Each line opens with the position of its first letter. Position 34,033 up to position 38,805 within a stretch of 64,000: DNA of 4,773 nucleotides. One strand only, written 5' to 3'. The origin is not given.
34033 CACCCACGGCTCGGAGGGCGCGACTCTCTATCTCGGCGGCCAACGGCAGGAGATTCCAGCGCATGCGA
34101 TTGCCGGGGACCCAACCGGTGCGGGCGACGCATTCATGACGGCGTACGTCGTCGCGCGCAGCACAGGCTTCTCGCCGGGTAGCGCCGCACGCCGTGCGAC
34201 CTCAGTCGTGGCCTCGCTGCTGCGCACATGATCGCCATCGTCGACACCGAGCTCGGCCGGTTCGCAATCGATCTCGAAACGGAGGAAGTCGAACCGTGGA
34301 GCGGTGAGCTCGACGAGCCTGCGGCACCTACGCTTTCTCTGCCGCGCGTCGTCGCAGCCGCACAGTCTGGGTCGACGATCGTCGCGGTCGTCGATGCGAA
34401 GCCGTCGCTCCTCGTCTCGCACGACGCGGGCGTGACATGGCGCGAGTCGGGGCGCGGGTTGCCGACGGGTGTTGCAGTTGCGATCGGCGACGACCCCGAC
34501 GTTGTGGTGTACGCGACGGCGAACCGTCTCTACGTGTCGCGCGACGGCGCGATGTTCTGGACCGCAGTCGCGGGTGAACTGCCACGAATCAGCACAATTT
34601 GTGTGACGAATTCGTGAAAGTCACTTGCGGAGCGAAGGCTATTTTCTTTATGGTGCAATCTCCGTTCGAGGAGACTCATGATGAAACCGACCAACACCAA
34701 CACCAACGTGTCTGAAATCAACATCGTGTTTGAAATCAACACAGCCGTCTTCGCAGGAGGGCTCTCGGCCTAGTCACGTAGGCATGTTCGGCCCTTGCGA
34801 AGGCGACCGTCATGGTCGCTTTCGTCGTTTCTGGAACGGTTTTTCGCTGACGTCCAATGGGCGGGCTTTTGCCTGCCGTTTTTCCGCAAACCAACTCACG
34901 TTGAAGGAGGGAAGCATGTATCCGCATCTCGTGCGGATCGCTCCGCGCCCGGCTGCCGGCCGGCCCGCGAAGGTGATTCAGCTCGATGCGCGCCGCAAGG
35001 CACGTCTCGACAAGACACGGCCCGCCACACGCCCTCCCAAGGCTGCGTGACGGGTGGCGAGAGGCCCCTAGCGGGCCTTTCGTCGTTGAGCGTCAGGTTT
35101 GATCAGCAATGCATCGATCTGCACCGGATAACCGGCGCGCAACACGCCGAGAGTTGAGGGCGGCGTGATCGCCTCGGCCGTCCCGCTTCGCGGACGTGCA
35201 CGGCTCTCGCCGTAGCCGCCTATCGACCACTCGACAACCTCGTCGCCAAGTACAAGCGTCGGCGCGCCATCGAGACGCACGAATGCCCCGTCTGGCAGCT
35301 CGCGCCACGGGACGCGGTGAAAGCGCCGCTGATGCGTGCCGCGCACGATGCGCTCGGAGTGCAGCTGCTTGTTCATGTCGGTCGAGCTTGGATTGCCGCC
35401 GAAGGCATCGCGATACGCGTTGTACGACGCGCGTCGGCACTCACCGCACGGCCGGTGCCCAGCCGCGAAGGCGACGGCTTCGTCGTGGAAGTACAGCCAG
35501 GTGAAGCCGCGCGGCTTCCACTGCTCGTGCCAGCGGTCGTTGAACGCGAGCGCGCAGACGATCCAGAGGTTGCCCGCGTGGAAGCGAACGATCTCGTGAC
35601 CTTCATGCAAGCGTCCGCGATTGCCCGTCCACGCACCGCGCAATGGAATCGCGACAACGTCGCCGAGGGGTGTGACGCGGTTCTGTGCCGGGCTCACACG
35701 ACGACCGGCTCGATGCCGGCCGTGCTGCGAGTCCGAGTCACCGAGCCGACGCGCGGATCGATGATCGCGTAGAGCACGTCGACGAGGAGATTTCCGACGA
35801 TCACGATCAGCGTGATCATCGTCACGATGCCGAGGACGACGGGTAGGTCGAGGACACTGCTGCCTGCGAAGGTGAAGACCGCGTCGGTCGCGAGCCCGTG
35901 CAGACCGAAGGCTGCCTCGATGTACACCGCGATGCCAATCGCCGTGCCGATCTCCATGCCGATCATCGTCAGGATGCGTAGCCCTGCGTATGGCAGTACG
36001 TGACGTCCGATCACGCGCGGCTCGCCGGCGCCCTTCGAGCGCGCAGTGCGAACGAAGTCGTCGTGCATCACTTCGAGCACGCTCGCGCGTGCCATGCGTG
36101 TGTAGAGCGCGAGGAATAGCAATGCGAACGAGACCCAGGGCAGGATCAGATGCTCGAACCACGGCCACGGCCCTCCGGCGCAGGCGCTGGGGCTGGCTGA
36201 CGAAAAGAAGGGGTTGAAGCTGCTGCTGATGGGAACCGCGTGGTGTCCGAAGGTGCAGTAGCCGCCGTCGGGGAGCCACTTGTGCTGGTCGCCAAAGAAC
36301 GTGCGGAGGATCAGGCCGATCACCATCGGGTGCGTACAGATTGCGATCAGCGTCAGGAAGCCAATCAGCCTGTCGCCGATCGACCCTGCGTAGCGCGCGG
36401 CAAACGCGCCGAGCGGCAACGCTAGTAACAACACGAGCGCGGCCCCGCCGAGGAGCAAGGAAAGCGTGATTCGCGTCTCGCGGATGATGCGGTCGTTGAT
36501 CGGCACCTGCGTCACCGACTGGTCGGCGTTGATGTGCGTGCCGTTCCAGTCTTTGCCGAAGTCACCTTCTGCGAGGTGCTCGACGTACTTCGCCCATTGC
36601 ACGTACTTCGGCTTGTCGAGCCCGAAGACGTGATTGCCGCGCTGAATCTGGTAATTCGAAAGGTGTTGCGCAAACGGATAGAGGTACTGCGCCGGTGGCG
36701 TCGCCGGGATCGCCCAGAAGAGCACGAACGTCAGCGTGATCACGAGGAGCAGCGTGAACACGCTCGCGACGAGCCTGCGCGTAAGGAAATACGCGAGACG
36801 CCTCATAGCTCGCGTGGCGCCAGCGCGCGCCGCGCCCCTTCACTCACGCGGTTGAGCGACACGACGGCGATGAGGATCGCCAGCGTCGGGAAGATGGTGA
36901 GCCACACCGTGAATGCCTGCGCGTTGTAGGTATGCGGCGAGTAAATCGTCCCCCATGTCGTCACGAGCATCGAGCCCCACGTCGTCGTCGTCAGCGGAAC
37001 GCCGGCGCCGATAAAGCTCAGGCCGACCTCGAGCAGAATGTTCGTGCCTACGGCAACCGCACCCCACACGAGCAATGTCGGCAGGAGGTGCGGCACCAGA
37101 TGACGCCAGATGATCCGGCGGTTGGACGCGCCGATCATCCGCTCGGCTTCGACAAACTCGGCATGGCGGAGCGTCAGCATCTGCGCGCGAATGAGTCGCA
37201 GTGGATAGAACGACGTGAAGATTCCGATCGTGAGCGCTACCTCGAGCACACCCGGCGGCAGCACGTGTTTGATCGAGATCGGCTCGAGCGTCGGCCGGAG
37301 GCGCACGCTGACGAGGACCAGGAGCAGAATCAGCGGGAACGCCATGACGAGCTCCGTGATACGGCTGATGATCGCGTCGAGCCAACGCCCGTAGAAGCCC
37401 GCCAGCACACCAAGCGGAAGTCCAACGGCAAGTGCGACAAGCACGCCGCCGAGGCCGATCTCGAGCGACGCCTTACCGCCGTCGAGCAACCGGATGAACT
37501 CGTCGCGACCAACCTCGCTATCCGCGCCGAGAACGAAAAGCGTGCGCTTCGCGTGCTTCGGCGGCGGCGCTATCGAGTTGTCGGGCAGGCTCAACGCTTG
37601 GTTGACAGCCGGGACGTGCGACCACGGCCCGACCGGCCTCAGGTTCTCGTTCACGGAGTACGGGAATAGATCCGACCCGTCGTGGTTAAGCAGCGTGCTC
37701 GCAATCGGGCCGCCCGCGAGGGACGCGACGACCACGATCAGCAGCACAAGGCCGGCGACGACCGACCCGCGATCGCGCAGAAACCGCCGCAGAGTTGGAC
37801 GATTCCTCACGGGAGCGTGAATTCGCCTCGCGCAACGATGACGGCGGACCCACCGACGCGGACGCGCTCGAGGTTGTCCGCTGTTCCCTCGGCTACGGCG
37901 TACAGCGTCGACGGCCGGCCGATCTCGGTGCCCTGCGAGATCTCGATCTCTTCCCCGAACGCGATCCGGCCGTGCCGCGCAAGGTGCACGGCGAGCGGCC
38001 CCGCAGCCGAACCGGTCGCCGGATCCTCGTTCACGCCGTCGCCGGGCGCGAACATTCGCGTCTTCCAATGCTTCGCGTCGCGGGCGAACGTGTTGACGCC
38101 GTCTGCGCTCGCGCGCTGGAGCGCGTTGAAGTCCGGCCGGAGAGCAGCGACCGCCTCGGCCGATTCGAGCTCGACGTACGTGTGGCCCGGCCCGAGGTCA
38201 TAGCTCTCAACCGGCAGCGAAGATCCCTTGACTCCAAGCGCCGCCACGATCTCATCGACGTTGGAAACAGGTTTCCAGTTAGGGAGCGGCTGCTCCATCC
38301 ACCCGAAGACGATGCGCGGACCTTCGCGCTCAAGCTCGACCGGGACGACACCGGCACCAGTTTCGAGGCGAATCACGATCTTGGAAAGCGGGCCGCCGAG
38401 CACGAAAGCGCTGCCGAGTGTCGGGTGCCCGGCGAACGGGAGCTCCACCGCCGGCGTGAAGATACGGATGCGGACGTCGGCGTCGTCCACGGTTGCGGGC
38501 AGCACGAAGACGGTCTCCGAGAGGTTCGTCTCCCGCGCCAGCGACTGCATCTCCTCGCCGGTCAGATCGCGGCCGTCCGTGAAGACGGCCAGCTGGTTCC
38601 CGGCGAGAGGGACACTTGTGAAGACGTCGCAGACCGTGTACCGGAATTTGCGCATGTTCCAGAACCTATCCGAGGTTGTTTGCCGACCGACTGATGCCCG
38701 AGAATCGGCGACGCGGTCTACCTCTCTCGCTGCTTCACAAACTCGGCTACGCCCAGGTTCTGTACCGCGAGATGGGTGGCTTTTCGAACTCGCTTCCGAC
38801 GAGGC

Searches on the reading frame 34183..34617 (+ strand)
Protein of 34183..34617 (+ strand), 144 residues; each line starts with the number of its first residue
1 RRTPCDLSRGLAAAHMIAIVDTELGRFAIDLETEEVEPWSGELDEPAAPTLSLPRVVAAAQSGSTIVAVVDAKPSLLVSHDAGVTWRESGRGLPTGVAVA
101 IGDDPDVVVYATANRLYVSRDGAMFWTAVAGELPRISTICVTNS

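Call 9: search_protein_families(library=pfam, proteins=[window:34183-34617:+], max_evalue=0.01)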
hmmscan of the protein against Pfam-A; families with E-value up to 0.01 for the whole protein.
window:34183-34617:+ (144 aa): 1 family
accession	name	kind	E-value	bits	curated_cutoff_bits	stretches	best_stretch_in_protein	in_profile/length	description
PF15902.12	Sortilin-Vps10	-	0.0092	15.2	33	0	72-92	375-395/446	Sortilin, neurotensin receptor 3,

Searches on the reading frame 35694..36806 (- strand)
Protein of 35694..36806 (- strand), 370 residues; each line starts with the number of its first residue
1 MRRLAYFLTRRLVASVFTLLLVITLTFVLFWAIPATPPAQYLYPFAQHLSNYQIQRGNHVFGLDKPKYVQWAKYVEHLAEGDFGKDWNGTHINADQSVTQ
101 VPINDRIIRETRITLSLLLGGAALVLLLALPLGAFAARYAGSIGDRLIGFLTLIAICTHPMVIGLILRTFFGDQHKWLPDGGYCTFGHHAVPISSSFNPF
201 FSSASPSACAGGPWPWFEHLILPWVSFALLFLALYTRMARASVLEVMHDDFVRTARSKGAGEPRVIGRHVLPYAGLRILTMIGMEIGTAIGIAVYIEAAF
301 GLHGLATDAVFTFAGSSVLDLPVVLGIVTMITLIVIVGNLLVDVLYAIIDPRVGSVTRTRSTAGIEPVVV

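Call 9: search_protein_families(library=pfam, proteins=[window:35694-36806:-], max_evalue=0.01)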
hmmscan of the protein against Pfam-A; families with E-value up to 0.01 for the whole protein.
window:35694-36806:- (370 aa): 2 families
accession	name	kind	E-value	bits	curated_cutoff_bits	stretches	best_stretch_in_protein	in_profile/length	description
PF00528.27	BPD_transp_1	-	5.6e-28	98.4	26.4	1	129-353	1-182/184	Binding-protein-dependent transport system inner membrane component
PF19300.4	BPD_transp_1_N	-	3.7e-09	37.2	23.8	1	6-81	3-75/114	Binding-prot-dependent transport system membrane comp, N-term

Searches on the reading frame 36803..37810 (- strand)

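Call 9: search_protein_families(library=pfam, proteins=[window:36803-37810:-], max_evalue=0.01)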
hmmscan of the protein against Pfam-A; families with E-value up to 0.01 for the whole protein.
window:36803-37810:- (335 aa): 2 families
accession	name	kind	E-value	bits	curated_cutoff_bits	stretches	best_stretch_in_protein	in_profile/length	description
PF00528.27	BPD_transp_1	-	2.1e-26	93.2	26.4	1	130-333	1-181/184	Binding-protein-dependent transport system inner membrane component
PF12911.12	OppC_N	-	0.0016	18.8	23.9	1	6-38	6-38/53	N-terminal TM domain of oligopeptide transport permease C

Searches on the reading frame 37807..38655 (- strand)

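Call 9: search_protein_families(library=pfam, proteins=[window:37807-38655:-], max_evalue=0.01)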
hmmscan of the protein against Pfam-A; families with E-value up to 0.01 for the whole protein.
window:37807-38655:- (282 aa): 1 family
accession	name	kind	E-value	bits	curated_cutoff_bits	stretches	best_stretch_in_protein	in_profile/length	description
PF02567.21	PhzC-PhzF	-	1.4e-71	241.7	27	1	10-277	2-281/281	Phenazine biosynthesis-like protein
